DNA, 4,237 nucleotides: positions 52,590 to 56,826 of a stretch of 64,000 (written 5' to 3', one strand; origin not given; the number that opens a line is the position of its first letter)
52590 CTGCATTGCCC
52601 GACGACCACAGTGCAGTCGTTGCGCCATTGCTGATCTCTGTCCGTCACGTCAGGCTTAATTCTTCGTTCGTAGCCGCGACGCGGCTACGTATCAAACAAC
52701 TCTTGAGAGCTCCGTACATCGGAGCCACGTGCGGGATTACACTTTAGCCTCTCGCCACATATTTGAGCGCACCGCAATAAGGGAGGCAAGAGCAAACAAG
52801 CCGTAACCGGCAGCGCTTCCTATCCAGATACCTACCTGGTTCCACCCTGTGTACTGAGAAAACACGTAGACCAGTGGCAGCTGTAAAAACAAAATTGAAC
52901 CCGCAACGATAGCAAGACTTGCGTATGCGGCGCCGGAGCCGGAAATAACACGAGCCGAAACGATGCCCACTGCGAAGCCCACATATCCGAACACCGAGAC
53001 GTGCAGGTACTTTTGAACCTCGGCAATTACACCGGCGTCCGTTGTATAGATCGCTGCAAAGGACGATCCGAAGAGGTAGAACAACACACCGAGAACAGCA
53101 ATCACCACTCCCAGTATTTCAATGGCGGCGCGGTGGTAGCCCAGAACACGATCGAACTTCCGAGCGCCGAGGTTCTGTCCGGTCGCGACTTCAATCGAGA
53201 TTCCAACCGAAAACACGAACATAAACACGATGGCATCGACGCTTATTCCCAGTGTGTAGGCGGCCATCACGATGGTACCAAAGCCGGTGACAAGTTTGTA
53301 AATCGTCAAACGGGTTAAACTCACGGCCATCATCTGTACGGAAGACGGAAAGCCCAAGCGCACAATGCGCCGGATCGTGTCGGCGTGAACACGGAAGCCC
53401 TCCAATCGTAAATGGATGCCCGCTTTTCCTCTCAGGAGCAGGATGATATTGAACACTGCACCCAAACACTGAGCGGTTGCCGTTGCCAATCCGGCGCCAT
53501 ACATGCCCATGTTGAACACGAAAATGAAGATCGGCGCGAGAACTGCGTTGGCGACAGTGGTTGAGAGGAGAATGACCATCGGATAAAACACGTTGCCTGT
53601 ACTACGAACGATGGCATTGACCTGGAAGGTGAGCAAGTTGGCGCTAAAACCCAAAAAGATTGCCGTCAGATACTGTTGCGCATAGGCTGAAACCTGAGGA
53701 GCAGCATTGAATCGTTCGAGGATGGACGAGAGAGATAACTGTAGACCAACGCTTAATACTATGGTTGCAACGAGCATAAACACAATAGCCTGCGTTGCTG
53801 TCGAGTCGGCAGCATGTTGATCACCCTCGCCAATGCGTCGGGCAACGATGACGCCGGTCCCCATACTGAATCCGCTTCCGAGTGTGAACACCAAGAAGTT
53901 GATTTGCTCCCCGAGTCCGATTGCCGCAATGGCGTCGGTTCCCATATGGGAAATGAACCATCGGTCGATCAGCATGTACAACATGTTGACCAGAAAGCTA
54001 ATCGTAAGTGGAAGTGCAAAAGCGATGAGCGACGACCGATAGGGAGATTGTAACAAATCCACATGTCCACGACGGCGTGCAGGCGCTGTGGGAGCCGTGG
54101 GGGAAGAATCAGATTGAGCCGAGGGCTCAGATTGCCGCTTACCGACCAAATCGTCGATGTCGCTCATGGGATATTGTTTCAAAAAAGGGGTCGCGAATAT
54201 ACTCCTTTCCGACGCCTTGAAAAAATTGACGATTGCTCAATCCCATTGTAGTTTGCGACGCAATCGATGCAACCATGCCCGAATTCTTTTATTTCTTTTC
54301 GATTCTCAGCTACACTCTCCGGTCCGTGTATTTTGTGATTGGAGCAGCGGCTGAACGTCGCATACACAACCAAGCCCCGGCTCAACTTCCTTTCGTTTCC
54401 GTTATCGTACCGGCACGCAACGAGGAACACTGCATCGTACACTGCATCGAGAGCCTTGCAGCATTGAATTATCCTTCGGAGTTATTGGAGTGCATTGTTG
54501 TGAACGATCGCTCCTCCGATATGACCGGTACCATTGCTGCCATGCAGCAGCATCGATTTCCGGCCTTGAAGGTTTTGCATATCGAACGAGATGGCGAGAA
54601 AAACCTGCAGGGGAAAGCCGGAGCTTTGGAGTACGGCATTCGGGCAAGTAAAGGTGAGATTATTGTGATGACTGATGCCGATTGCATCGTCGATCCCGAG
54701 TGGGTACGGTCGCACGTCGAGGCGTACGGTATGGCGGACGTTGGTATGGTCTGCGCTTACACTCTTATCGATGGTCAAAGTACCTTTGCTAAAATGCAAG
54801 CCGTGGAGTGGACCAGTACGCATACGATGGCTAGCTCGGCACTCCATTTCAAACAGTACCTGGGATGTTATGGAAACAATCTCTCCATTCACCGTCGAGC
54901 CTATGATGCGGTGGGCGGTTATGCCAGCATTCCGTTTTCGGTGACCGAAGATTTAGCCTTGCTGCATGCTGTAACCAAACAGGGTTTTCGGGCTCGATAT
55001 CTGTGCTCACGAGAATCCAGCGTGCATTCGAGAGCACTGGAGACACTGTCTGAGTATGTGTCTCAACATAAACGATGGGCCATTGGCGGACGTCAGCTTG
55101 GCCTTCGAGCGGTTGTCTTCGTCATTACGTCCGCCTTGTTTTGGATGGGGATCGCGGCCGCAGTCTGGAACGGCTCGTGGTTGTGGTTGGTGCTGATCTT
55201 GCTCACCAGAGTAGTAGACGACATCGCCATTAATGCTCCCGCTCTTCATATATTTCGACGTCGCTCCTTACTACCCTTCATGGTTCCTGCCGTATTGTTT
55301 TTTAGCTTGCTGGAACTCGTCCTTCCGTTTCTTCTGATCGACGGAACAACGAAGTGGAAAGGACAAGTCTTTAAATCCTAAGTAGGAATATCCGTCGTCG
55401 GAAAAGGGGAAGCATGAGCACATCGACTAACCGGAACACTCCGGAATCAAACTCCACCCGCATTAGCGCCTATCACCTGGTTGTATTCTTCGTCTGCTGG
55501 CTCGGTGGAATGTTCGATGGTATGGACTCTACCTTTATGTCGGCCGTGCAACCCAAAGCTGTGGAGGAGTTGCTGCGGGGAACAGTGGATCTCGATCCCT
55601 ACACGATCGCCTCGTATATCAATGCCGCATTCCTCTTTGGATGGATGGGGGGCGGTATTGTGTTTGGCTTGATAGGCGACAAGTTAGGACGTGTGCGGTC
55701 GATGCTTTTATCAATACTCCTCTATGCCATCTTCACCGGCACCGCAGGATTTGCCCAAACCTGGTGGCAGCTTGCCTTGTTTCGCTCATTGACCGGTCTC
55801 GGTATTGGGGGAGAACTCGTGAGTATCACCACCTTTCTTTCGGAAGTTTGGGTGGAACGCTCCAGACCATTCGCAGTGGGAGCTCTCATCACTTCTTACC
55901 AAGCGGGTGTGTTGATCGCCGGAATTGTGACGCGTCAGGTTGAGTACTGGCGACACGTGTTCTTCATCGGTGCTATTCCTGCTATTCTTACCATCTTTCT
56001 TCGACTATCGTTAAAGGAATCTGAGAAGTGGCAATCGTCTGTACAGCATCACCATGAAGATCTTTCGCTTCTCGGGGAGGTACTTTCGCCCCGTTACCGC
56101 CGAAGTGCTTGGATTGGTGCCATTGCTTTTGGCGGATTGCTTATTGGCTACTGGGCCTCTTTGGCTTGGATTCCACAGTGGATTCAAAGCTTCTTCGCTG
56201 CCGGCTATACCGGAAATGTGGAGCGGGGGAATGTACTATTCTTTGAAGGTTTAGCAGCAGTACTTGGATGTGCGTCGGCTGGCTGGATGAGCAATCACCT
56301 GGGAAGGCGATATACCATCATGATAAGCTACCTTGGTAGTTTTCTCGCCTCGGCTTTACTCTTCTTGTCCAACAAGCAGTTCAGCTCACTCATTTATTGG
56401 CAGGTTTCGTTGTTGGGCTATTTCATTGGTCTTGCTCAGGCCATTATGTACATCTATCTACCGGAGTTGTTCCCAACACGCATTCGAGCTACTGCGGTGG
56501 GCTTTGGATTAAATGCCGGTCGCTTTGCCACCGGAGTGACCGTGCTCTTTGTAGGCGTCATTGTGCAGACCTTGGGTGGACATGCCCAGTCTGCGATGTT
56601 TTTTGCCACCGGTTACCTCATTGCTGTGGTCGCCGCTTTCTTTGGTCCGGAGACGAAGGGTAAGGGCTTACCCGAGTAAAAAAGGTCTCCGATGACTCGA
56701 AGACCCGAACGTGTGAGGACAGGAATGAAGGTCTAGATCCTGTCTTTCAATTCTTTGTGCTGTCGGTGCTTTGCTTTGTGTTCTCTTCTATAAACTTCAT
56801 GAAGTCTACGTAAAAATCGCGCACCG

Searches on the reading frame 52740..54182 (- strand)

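Call 32: search_protein_families(library=pfam, proteins=[window:52740-54182:-], max_evalue=0.001)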
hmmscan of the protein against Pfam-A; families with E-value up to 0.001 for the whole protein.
window:52740-54182:- (481 aa): 1 family
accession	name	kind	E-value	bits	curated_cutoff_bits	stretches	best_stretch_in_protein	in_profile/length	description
PF01554.23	MatE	-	1.8e-46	158.2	24.9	2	58-218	1-161/161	MatE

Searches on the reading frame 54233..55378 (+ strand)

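Call 32: search_protein_families(library=pfam, proteins=[window:54233-55378:+], max_evalue=0.001)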
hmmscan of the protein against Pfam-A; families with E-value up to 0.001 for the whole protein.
window:54233-55378:+ (382 aa): 5 families
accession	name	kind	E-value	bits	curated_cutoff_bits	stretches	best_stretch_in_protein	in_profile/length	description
PF00535.33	Glycos_transf_2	-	1.7e-25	90.3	23.3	1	56-228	1-154/168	Glycosyl transferase family 2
PF13641.12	Glyco_tranf_2_3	-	1.4e-22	81.3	27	1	55-284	3-229/230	Glycosyltransferase like family 2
PF13632.12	Glyco_trans_2_3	-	3.5e-15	56.8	27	1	143-341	1-183/198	Glycosyl transferase family group 2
PF13506.12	Glyco_transf_21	-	6.5e-14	52.2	21.7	1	122-283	12-173/174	Glycosyl transferase family 21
PF10111.15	Glyco_tranf_2_2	-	2e-05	24.7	27.3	1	56-231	1-182/276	Glycosyltransferase like family 2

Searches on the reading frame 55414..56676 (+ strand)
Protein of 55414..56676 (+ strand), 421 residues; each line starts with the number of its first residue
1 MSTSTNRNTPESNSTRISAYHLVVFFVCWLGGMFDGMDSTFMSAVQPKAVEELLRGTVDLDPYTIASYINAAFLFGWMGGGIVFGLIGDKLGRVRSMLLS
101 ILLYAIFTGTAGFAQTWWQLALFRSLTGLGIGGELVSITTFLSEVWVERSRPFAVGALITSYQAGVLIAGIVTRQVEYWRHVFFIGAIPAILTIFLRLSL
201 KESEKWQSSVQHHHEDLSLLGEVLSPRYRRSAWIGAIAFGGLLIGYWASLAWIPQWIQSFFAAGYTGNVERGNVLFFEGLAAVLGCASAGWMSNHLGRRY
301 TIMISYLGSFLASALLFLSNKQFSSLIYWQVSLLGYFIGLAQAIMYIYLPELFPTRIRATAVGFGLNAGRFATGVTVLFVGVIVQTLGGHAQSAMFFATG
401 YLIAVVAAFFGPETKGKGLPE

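Call 32: search_protein_families(library=pfam, proteins=[window:55414-56676:+], max_evalue=0.001)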
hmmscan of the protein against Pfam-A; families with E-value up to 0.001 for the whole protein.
window:55414-56676:+ (421 aa): 2 families
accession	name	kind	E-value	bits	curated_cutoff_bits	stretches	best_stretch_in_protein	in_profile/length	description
PF07690.21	MFS_1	-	3e-35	122.2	33.4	2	29-372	2-342/347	Major Facilitator Superfamily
PF00083.30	Sugar_tr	-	1.5e-33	116.9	22.3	3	27-216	4-207/452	Sugar (and other) transporter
